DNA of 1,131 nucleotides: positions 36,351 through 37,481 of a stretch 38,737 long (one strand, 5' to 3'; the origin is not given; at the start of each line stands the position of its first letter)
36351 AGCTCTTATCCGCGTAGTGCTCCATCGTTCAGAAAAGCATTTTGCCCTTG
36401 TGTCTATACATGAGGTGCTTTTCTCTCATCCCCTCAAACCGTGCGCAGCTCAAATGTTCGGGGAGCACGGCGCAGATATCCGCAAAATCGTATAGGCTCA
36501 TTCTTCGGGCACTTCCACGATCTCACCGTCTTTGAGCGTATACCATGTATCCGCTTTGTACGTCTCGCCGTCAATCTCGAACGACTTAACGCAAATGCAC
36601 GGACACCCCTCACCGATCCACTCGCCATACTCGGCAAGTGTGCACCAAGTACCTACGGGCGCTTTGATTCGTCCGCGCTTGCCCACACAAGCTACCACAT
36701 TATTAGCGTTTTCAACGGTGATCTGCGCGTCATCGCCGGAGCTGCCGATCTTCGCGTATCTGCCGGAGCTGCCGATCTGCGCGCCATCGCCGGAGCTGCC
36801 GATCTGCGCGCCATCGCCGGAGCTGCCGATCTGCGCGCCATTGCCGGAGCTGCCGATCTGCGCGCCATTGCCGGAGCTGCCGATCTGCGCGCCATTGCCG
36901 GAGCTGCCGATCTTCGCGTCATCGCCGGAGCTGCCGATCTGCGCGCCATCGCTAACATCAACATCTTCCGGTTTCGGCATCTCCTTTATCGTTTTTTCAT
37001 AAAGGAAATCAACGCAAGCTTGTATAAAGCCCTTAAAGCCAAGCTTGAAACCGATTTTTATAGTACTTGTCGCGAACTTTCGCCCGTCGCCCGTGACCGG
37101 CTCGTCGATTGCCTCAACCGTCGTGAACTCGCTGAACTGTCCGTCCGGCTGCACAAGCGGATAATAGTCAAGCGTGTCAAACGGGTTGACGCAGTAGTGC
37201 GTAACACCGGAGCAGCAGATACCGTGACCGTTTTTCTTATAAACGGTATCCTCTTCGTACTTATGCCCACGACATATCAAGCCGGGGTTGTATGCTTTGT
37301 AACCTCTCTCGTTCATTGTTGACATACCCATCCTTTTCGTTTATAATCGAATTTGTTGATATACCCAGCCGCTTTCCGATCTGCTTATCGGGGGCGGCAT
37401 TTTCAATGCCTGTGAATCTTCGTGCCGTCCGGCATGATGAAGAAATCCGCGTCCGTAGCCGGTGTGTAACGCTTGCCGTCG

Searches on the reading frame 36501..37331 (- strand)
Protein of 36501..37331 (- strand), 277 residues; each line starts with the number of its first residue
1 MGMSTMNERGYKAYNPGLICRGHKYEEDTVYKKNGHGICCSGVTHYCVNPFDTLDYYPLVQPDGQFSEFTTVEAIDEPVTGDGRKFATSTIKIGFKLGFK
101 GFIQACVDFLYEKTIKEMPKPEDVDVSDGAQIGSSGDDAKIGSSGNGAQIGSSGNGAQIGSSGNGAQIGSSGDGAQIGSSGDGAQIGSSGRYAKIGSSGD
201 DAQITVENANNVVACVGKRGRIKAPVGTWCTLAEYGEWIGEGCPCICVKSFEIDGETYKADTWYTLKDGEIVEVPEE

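Call 10: search_protein_families(library=pfam, proteins=[window:36501-37331:-], max_evalue=0.01)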
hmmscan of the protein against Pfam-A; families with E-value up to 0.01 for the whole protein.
window:36501-37331:- (277 aa): 1 family
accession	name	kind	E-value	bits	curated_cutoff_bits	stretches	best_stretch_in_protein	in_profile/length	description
PF24703.2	DUF7666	-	6.1e-16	59.1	27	1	10-104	3-94/95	Domain of unknown function (DUF7666)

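Call 36: search_protein_families(library=phrogs, proteins=[window:36501-37331:-], max_evalue=0.001)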
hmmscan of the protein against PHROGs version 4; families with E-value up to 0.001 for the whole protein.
window:36501-37331:- (277 aa): 3 families
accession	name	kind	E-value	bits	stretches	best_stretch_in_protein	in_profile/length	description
phrog_4433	-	unknown function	4.3e-22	79.9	2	9-193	14-200/312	-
phrog_14105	-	unknown function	8.5e-11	42.5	1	9-94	11-91/297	-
phrog_27197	-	unknown function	1.9e-10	42.1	1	186-274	8-96/97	-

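Call 62: search_protein_families(library=padloc, proteins=[window:36501-37331:-], max_evalue=0.1)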
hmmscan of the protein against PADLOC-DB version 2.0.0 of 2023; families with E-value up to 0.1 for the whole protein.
window:36501-37331:- (277 aa): 0 families

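Call 63: search_protein_families(library=ncbifam, proteins=[window:36501-37331:-], max_evalue=0.1)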
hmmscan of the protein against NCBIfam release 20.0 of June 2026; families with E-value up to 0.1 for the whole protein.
window:36501-37331:- (277 aa): 3 families
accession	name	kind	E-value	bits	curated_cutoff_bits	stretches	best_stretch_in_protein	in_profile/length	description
NF007410.2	PRK09946.1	equivalog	6.8e-15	55.3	300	1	126-222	126-222/269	protein YdhT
NF038329.2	gly_rich_SclB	equivalog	0.0089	15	325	1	129-212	246-329/442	LPXTG-anchored collagen-like adhesin Scl2/SclB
NF038330.1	adhesin_SclA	exception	0.018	14.7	400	1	131-218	133-220/405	LPXTG-anchored collagen-like adhesin Scl1/SclA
